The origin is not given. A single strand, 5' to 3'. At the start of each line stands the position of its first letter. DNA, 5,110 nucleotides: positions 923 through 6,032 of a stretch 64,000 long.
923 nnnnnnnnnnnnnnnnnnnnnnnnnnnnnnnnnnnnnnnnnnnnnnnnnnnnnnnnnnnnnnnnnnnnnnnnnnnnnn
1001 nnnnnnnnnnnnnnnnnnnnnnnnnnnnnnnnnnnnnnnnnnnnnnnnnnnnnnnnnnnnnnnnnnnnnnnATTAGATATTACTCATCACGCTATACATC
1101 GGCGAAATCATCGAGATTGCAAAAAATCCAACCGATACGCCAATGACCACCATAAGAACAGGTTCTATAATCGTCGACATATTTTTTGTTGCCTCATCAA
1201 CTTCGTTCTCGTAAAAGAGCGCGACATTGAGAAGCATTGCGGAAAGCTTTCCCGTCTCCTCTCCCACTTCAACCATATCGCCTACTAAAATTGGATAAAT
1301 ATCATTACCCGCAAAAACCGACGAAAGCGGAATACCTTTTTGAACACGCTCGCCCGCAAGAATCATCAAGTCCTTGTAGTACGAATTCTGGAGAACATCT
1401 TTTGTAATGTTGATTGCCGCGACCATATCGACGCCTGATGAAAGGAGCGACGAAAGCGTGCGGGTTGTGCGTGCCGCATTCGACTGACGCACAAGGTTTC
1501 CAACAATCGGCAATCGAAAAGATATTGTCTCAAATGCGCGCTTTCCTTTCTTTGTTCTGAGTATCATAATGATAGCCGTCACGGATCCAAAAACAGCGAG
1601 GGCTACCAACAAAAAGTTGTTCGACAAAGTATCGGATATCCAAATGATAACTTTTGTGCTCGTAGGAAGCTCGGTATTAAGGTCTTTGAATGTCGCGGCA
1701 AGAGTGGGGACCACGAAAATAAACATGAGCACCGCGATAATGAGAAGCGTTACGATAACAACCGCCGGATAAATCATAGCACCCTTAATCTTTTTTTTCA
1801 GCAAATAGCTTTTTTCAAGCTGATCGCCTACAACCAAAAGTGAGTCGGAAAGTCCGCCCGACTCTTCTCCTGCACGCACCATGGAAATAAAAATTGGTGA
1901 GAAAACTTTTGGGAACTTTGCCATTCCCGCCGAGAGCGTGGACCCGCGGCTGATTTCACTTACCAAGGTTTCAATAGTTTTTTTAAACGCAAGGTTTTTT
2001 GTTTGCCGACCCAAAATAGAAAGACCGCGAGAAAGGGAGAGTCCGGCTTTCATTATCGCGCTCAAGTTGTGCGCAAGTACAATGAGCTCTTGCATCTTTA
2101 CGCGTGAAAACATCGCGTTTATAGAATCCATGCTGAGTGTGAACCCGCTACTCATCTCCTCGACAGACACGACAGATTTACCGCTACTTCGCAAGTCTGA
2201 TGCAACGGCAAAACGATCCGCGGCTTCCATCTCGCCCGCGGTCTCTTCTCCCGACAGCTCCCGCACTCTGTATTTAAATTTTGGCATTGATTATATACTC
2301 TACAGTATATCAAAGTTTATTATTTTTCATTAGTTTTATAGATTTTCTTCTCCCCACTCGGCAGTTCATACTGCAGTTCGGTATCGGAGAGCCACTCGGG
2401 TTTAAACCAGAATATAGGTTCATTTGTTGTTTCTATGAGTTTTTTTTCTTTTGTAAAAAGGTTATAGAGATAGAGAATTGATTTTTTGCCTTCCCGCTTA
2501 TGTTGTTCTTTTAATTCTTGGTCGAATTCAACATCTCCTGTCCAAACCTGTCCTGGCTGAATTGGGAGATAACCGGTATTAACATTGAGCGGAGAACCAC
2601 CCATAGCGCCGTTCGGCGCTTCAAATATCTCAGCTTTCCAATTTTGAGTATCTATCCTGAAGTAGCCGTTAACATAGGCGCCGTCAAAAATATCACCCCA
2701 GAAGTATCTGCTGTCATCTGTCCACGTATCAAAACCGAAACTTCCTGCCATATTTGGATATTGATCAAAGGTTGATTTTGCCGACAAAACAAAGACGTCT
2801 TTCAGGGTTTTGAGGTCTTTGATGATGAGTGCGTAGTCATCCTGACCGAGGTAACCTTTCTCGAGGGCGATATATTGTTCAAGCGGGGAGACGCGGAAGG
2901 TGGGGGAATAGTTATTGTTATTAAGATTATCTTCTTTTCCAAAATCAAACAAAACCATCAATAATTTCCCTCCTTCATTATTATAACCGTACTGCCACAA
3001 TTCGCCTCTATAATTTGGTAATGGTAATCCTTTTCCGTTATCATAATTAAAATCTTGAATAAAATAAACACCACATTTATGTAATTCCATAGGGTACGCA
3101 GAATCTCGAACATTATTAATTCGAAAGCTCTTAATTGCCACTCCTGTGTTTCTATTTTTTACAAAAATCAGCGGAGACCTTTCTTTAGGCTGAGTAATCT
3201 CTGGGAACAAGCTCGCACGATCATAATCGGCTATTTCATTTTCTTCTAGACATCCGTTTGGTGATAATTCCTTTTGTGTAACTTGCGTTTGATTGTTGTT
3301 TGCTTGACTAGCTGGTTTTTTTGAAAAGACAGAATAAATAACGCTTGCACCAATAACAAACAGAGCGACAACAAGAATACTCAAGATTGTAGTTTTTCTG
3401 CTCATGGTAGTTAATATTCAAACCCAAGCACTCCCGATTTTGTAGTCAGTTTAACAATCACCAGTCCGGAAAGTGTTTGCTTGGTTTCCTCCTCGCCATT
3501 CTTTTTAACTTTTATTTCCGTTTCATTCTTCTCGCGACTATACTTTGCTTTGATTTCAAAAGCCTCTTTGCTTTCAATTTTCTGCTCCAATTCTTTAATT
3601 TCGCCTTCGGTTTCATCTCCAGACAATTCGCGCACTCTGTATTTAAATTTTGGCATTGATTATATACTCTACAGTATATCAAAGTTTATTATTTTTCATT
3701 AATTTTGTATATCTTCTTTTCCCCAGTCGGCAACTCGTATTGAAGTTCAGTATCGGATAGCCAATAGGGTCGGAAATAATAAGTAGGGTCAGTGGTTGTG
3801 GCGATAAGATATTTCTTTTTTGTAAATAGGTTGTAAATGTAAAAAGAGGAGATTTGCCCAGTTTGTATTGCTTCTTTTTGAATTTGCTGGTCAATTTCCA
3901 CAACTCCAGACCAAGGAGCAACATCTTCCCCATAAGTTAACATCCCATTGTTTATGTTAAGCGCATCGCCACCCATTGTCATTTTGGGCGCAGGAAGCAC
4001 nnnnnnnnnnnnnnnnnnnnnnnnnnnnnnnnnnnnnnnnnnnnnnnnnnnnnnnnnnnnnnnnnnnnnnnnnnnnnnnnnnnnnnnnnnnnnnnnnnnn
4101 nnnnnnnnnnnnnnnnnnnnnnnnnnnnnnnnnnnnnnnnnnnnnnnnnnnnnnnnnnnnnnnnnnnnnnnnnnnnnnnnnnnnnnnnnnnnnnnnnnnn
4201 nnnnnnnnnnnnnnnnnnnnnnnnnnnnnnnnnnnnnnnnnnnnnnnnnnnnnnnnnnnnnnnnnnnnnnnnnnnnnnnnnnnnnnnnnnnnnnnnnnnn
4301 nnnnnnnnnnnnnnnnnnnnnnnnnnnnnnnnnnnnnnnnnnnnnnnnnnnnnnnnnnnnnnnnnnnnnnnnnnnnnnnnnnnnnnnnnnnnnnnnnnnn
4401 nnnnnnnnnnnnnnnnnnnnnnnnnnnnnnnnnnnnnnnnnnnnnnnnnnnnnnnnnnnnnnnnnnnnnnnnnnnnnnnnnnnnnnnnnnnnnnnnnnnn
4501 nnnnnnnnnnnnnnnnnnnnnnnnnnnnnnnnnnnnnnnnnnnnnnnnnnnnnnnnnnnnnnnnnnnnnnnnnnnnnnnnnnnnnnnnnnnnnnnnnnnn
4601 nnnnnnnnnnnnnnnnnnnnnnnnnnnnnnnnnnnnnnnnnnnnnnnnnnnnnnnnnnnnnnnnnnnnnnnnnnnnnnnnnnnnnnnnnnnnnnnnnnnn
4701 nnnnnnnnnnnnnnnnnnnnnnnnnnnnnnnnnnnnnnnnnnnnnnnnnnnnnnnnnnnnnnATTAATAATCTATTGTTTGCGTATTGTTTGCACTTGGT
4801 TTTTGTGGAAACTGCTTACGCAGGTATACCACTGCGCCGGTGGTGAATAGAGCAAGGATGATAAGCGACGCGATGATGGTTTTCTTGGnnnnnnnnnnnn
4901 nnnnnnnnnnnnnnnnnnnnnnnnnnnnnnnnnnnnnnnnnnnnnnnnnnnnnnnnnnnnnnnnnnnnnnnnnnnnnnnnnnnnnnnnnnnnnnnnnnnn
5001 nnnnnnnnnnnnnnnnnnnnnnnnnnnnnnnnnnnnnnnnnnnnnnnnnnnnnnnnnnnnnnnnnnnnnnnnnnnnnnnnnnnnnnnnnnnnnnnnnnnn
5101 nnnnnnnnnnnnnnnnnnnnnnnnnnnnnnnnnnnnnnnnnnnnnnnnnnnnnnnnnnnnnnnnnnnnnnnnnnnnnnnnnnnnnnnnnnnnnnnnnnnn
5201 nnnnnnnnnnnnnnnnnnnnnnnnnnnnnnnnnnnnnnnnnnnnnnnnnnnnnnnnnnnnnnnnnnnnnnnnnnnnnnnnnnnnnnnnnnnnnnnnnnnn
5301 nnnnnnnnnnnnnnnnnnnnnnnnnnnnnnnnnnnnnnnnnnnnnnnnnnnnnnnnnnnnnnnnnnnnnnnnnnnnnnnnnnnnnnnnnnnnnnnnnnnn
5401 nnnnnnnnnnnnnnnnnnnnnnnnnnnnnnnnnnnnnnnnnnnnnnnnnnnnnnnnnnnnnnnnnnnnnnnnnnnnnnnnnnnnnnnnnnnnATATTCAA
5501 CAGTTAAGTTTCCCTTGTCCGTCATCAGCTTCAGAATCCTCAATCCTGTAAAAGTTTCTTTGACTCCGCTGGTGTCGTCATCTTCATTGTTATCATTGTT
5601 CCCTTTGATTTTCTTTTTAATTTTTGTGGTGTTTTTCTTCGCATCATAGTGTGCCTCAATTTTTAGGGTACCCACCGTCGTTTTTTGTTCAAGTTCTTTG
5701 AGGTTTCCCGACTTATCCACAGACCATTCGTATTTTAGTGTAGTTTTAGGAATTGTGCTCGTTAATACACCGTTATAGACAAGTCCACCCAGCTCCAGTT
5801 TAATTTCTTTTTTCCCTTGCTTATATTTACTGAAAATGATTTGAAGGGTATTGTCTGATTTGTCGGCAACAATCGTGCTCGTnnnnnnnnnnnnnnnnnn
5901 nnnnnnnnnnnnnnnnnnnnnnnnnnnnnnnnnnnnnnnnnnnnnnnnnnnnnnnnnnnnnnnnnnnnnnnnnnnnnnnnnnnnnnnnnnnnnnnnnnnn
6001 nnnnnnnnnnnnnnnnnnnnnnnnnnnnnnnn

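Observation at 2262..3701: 71-bp perfect junction repeat and a chimeric ORF record a tandem duplication that copied the pilC start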

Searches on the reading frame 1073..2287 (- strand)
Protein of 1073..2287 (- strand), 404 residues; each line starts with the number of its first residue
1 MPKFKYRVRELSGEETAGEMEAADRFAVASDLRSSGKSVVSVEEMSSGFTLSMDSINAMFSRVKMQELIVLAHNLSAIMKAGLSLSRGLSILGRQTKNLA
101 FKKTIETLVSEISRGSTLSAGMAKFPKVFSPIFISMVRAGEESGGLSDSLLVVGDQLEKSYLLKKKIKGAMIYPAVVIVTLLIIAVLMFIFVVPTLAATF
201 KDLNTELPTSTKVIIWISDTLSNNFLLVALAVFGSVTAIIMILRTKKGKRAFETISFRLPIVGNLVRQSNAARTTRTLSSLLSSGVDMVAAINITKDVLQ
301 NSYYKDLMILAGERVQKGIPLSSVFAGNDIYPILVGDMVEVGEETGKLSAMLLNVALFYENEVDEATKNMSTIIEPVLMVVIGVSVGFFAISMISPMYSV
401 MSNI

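Call 8: search_protein_families(library=pfam, proteins=[window:1073-2287:-], max_evalue=0.01)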
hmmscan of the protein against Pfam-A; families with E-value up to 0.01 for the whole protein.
window:1073-2287:- (404 aa): 1 family
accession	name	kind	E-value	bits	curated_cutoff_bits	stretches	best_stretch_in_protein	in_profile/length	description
PF00482.28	T2SSF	-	5.1e-50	169.1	25.2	2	73-194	3-125/125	Type II secretion system (T2SS), protein F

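Call 26: find_related_loci(query=window:1073-2287:-, collection=metagenome_contigs, flank=4000)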
Query window:1073-2287:- (404 aa) in metagenome_contigs; peptide patterns used: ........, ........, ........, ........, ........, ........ (x = any residue, [..] = any of these).
552 stretches matched a pattern; 457 encode a relative of the query (tblastn E <= 1e-3); the best 80 are kept; 80 distinct loci.
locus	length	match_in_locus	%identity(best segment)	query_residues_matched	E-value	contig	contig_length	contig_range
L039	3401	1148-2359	81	1-404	0e+0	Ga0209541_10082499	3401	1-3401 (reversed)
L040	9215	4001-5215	81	1-404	0e+0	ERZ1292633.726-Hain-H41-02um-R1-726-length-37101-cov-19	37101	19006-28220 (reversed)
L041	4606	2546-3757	83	1-404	0e+0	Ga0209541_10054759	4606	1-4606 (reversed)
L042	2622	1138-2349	80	1-404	0e+0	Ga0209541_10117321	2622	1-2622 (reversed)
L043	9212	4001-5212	82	1-404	0e+0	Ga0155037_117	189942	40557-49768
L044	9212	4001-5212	78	1-404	0e+0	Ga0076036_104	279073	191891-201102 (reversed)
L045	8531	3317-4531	79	1-404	0e+0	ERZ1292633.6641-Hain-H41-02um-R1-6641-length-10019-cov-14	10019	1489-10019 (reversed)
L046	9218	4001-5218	77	1-404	0e+0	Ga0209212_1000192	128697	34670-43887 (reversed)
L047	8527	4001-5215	78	1-404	0e+0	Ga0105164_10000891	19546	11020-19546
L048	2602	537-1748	75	1-404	0e+0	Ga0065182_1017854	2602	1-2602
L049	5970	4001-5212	78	1-404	0e+0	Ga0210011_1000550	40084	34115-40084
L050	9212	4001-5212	78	1-404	0e+0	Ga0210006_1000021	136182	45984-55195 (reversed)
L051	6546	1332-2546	74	1-404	0e+0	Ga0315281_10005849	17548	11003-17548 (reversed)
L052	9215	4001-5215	73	1-404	0e+0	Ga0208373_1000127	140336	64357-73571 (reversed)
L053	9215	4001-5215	71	1-404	0e+0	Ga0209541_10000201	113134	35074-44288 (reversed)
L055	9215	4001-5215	71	1-404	0e+0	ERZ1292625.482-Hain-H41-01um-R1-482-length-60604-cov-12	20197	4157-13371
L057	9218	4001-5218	67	1-404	2e-168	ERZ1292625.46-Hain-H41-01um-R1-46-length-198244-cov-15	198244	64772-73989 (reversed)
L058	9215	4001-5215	81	1-404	0e+0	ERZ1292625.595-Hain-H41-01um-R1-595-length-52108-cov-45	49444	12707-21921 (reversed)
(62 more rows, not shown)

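Call 42: find_encoding_contigs(protein=window:1073-2287:-, flank=6000, max_places=10)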
Protein window:1073-2287:- (404 aa): 3 contigs read that carry it; 1 place shown.
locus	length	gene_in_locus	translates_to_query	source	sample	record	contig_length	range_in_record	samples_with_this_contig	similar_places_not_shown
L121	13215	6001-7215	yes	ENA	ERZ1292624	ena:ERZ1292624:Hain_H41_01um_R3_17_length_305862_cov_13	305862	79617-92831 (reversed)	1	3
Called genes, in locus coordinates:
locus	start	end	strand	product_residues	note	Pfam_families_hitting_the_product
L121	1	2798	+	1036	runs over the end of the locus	PF05048:NosD, PF13229:Beta_helix, PF05048:NosD, PF13229:Beta_helix, PF00877:NLPC_P60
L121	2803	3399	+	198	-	-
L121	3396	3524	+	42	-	-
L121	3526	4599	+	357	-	-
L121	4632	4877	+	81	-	-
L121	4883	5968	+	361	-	-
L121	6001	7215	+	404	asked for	PF28597:T2SSF_N, PF00482:T2SSF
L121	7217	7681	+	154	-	-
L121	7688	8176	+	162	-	-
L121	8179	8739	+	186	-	-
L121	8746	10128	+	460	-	-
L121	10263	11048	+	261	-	PF00121:TIM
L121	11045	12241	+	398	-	PF00162:PGK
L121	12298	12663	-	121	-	-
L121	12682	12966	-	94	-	-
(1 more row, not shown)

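Call 72: find_homologous_proteins(query=window:1073-2287:-, max_evalue=1e-100)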
Query window:1073-2287:- (404 aa): 5969 proteins with E <= 1e-100 among 8000 candidates; the best 120 are listed.
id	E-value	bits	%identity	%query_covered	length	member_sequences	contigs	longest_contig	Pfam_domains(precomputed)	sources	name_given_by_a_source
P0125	1.4e-242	822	99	100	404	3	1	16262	PF00482.29,PF28597.1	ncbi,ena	-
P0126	1.6e-217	740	88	100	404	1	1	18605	PF00482.29,PF28597.1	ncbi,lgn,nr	ncbi:MAG: type II secretion system F family protein [Candidatus Yonathbacteria bacterium]|nr:type II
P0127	1.4e-204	697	83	100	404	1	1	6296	PF00482.29,PF28597.1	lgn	-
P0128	1.8e-204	697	83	100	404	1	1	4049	PF00482.29,PF28597.1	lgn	-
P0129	2.5e-203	693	83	100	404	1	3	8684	PF00482.29,PF28597.1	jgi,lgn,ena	-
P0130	4.3e-202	689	82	100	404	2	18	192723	PF00482.29,PF28597.1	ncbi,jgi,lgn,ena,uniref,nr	ncbi:MAG: hypothetical protein A2747_02455 [Candidatus Yonathbacteria bacterium RIFCSPHIGHO2_01_FULL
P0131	2.3e-201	687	81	100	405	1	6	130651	PF00482.29,PF28597.1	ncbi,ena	ncbi:MAG: type II secretion system F family protein [Patescibacteria group bacterium]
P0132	7.2e-201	685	80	100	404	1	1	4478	PF00482.29,PF28597.1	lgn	-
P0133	9.9e-201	685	80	100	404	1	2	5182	PF00482.29,PF28597.1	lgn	-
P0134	2.6e-200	683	80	100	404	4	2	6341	PF00482.29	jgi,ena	-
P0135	3.0e-200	683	80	100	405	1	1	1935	PF00482.29,PF28597.1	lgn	-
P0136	3.0e-200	683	80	100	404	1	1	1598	PF00482.29,PF28597.1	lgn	-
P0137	3.5e-200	683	80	100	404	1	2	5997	PF00482.29,PF28597.1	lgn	-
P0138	5.9e-200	682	80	100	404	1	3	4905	PF00482.29,PF28597.1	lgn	-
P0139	1.1e-199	681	81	100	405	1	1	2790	PF00482.29,PF28597.1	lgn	-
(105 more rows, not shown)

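Call 73: find_encoding_contigs(protein=P0126, flank=10000, max_places=3)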
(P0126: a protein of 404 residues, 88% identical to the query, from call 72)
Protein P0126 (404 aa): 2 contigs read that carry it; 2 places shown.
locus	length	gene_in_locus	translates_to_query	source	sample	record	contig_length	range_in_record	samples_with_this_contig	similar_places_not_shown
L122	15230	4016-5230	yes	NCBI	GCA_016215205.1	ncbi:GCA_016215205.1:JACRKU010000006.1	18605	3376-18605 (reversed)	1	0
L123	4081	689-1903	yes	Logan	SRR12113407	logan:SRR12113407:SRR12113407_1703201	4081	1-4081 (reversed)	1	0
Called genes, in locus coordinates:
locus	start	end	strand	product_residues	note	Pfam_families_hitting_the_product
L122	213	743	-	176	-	PF00719:Pyrophosphatase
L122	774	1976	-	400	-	PF08529:NusA_N, PF00575:S1, PF13184:KH_NusA_1st, PF26594:KH_NusA_2nd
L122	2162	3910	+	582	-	PF05157:MshEN, PF00437:T2SSE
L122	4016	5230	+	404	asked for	PF28597:T2SSF_N, PF00482:T2SSF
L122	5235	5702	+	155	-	-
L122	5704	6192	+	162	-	-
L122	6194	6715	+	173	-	-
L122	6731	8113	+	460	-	-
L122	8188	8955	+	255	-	PF00121:TIM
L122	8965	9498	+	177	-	PF01936:NYN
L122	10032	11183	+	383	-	PF00162:PGK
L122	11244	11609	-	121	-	-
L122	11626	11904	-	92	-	-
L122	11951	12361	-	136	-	PF11969:DcpS_C, PF01230:HIT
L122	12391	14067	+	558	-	PF01368:DHH, PF02272:DHHA1, PF17768:RecJ_OB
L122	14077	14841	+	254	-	PF00075:RNase_H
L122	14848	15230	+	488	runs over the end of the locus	PF13567:DUF4131, PF03772:Competence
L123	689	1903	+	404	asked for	PF28597:T2SSF_N, PF00482:T2SSF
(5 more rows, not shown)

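Call 74: find_encoding_contigs(protein=P0127, flank=6000, max_places=3)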
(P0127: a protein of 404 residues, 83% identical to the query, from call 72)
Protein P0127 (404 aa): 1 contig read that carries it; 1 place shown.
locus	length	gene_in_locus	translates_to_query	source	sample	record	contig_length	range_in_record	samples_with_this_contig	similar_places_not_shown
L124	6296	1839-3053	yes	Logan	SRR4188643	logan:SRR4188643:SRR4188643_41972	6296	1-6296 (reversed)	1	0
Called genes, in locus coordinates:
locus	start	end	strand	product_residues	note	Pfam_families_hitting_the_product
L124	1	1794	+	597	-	?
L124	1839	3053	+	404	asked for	PF28597:T2SSF_N, PF00482:T2SSF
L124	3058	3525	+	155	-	PF07963:N_methyl (faint)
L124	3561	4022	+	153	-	-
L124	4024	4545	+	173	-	PF07963:N_methyl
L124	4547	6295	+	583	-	?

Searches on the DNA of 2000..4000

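Call 65: search_rna_families(source=window, start=2000, end=4000, threshold=evalue, max_evalue=1)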
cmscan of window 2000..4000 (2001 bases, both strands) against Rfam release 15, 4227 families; matches with E-value up to 1: 1.
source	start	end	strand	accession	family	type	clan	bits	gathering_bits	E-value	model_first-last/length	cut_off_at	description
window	2818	2872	+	RF01123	sR35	Gene; snRNA; snoRNA; CD-box;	-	15.3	60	0.99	1-57/57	no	Small nucleolar RNA sR35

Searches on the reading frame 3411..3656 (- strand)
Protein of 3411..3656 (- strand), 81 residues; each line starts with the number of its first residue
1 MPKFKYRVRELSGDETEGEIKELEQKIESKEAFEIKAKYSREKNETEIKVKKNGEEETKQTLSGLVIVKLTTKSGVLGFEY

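Call 8: search_protein_families(library=pfam, proteins=[window:3411-3656:-], max_evalue=0.01)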
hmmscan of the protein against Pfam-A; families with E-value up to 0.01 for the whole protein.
window:3411-3656:- (81 aa): 0 families

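Call 23: find_homologous_proteins(query=window:3411-3656:-, max_evalue=0.01)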
Query window:3411-3656:- (81 aa): 4 proteins with E <= 0.01 among 5 candidates.
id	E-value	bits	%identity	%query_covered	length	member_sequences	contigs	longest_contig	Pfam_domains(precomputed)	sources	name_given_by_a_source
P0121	3.3e-39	149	94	100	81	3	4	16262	-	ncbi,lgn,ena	-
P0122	2.3e-24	102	70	100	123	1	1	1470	-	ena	-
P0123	1.6e-21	93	66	100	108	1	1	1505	-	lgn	-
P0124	1.7e-20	90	71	89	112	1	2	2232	-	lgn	-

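Call 25: find_encoding_contigs(protein=P0121, flank=8000, max_places=6)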
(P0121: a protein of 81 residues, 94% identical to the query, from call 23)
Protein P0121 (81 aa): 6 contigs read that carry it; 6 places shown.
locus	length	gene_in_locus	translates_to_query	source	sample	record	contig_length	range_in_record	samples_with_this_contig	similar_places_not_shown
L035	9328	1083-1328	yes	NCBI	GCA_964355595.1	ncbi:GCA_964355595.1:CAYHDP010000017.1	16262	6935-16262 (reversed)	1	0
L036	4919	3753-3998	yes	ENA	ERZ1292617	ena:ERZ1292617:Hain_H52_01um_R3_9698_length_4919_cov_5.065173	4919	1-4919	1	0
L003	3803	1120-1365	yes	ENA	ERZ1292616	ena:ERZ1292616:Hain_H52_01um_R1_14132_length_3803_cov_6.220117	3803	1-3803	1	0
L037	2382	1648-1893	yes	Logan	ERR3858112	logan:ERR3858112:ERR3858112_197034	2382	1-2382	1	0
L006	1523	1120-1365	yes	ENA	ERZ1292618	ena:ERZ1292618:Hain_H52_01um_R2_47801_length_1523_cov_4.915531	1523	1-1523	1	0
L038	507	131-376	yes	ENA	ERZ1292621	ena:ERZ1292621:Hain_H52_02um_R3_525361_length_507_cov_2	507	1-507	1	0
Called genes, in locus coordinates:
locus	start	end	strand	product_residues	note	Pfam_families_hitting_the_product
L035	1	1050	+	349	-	?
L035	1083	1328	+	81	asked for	-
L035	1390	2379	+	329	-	-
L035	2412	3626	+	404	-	PF28597:T2SSF_N, PF00482:T2SSF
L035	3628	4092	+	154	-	-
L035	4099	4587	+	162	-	-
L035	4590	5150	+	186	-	-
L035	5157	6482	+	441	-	-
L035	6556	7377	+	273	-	PF00121:TIM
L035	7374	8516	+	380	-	PF00162:PGK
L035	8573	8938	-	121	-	-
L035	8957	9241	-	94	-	-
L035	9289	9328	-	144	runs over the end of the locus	PF11969:DcpS_C, PF01230:HIT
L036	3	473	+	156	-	?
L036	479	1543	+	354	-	-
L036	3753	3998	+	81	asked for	-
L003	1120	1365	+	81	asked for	-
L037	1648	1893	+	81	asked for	-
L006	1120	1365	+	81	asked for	-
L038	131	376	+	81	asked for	-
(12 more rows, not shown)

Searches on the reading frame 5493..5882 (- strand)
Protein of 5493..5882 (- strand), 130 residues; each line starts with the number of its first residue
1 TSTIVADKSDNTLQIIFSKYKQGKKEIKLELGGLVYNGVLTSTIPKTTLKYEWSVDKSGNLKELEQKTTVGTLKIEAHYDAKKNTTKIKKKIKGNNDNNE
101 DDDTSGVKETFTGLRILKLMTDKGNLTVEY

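Call 64: predict_structure(alignment_id=A3)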
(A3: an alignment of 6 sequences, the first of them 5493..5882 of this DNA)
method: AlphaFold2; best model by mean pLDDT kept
length: 130 residues; sequences in the alignment: 6
mean_pLDDT: 67.2   pTM: 0.62
mean pLDDT of the five models: 67.2, 64.3, 54.8, 45.4, 44.8
residues with pLDDT >= 90: 14; 70-90: 54; 50-70: 29; < 50: 33
segments of 3 or more residues with pLDDT < 50: 1-22, 95-104
pLDDT, mean of each block of 10 residues (from residue 1): 32 37 65 61 70 83 87 87 91 51 63 81 64
secondary structure, 60 per line:
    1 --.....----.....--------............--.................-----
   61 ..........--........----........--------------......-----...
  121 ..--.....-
elements in order: E3-7 E12-16 E25-36 E39-55 E61-70 E73-80 E85-92 E107-112 E118-122 E125-129
